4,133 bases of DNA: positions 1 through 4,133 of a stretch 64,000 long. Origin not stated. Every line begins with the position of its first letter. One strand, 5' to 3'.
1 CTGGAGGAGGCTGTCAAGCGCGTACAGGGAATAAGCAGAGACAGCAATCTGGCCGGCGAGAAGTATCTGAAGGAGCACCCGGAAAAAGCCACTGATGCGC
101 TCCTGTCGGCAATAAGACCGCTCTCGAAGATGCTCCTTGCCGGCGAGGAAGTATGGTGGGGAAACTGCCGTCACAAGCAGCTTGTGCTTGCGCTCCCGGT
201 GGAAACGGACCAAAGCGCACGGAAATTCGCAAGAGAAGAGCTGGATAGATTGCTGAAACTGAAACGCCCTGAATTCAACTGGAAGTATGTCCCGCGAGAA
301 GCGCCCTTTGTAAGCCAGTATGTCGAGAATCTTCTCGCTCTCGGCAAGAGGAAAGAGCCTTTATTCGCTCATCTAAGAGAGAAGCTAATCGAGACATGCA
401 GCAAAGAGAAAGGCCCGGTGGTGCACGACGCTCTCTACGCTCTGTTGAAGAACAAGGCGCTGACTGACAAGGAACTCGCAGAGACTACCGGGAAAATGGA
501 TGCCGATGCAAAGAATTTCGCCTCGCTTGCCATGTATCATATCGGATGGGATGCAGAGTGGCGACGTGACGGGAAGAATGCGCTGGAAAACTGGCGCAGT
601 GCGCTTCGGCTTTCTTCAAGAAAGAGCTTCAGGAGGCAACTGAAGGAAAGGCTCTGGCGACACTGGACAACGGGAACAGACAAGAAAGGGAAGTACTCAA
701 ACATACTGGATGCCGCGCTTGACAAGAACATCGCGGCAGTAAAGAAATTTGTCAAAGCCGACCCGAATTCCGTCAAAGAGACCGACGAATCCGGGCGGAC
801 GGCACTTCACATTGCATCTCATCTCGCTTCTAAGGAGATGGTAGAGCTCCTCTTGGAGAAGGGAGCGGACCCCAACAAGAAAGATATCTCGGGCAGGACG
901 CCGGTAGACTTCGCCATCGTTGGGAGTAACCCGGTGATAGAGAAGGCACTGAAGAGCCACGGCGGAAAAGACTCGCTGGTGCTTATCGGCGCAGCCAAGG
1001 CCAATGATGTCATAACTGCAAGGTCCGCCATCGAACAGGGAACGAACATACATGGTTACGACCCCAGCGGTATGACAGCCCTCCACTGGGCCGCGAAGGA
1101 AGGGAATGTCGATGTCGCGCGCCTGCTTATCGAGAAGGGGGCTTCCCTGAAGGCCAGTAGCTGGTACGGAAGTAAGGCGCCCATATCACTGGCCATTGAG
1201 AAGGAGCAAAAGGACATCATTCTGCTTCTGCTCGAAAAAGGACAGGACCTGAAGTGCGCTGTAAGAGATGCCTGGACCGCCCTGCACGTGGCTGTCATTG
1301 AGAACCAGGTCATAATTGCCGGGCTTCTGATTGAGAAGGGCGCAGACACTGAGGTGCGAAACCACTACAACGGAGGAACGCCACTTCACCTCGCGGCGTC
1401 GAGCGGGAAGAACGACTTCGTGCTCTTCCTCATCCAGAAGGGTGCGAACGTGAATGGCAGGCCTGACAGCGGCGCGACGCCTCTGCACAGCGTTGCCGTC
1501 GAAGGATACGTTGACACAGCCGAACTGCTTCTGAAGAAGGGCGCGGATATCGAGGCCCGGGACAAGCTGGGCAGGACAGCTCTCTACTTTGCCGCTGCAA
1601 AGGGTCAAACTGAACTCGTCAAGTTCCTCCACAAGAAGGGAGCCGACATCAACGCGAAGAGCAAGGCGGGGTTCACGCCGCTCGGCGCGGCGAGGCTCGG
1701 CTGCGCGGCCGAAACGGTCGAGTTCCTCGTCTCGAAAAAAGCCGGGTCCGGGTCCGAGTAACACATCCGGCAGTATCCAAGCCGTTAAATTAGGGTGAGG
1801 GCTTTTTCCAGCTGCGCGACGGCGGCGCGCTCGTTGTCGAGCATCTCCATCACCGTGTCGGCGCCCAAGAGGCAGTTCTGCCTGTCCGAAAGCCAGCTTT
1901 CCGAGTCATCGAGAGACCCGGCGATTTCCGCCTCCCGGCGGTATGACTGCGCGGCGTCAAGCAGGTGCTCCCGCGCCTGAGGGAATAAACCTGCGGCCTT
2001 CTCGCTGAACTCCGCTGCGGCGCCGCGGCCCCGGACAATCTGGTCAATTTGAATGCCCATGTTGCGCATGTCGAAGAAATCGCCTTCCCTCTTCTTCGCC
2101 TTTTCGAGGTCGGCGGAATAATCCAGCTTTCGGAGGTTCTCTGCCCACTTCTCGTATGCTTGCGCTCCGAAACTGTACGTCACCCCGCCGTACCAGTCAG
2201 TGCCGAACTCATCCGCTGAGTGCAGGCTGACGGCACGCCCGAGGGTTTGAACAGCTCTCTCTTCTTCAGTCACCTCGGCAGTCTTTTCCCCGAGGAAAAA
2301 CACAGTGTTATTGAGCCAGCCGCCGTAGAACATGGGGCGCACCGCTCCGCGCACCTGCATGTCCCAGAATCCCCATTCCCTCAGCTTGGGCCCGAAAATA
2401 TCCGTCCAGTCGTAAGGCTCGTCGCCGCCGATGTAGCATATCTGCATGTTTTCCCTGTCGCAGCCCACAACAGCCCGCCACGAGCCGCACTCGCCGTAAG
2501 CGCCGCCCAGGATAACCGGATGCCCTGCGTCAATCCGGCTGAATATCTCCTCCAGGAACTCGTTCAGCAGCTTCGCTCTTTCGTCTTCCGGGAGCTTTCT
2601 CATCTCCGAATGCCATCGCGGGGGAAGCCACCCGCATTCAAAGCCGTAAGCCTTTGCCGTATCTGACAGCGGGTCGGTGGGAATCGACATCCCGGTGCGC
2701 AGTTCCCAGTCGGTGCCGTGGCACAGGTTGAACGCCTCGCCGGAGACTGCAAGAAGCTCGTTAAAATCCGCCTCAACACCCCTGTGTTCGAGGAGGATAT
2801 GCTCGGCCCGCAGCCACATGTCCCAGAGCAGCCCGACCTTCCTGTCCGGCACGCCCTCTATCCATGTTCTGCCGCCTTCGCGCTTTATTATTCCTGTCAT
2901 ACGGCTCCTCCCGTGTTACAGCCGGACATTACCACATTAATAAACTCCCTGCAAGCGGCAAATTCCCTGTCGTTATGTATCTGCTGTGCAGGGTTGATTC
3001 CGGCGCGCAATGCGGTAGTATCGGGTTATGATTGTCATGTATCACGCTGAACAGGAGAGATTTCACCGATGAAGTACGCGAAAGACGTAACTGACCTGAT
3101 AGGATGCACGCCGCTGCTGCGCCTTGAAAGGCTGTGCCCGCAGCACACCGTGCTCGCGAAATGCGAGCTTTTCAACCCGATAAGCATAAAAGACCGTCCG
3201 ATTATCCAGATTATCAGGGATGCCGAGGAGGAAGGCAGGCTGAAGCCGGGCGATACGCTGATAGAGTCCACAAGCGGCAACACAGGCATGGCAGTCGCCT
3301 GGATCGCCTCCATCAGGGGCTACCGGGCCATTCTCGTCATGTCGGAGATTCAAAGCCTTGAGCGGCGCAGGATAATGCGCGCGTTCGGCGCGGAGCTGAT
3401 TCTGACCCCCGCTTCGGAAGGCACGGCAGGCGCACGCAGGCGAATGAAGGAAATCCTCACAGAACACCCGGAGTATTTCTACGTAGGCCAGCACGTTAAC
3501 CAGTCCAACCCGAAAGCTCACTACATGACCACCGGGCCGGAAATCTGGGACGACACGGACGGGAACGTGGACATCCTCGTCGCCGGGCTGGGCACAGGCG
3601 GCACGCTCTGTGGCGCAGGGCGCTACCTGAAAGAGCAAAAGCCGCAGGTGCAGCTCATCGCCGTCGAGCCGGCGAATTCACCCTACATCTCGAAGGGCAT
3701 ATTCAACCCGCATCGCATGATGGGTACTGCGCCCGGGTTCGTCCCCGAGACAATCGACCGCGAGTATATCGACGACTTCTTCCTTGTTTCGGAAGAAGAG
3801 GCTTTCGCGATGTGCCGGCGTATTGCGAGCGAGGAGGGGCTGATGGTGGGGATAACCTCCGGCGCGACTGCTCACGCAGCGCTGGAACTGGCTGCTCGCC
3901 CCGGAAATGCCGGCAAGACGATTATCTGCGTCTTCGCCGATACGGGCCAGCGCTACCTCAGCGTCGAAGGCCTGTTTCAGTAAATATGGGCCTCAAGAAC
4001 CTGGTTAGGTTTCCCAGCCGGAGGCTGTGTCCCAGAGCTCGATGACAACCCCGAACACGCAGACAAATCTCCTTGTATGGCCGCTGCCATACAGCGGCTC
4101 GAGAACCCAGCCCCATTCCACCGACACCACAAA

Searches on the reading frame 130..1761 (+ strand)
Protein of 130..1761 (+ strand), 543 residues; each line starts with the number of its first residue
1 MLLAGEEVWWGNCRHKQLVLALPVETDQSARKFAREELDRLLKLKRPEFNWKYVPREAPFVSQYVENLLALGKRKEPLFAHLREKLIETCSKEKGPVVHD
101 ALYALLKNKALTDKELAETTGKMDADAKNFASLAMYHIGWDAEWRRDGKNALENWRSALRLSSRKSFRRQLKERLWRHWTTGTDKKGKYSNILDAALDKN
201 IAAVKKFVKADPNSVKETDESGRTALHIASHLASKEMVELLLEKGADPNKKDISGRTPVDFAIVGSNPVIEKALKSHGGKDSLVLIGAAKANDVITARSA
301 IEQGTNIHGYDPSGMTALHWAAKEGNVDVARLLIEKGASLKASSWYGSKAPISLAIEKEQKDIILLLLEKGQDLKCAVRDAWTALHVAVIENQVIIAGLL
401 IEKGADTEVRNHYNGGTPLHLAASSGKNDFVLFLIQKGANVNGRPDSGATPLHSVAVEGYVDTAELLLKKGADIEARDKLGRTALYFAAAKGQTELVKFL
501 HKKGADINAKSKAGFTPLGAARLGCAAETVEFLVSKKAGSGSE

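Call 12: search_protein_families(library=pfam, proteins=[window:130-1761:+], max_evalue=0.0001)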
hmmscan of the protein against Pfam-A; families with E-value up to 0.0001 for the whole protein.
window:130-1761:+ (543 aa): 7 families
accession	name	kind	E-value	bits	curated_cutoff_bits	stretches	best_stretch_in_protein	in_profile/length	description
PF12796.13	Ank_2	-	2.7e-64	214.2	27.3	6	385-478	1-90/90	Ankyrin repeats (3 copies)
PF00023.36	Ank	-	1.4e-58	191.9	21.1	5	222-252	2-32/33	Ankyrin repeat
PF13637.12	Ank_4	-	1.6e-51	171.6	22.7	5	452-501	1-50/50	Ankyrin repeats (many copies)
PF13606.12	Ank_3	-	2e-43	141.2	22.3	3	222-249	2-29/30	Ankyrin repeat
PF13857.12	Ank_5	-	2e-34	117.7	27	2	467-518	1-53/56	Ankyrin repeats (many copies)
PF24521.3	Ank_KRIT1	-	5e-08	33.2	80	0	316-370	48-107/149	KRIT1 ankyrin-repeats domain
PF23745.1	ANK_LRRK2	-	1.6e-05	25.2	27.5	0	434-507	50-120/130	LRRK2 ANK repeat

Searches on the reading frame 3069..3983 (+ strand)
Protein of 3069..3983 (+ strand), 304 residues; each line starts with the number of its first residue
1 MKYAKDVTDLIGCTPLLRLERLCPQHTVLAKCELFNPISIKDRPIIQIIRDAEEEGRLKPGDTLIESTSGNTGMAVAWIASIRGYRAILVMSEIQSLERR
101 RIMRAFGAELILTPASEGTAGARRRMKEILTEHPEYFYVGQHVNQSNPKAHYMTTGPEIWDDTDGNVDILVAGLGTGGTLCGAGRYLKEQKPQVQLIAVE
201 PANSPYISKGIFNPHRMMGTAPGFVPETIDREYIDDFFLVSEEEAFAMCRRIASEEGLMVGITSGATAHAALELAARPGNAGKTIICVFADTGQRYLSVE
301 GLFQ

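Call 12: search_protein_families(library=pfam, proteins=[window:3069-3983:+], max_evalue=0.0001)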
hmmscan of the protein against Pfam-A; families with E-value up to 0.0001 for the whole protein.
window:3069-3983:+ (304 aa): 1 family
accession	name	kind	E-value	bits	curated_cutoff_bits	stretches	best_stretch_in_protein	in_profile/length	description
PF00291.31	PALP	-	3.1e-71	240.6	35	1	7-290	1-294/295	Pyridoxal-phosphate dependent enzyme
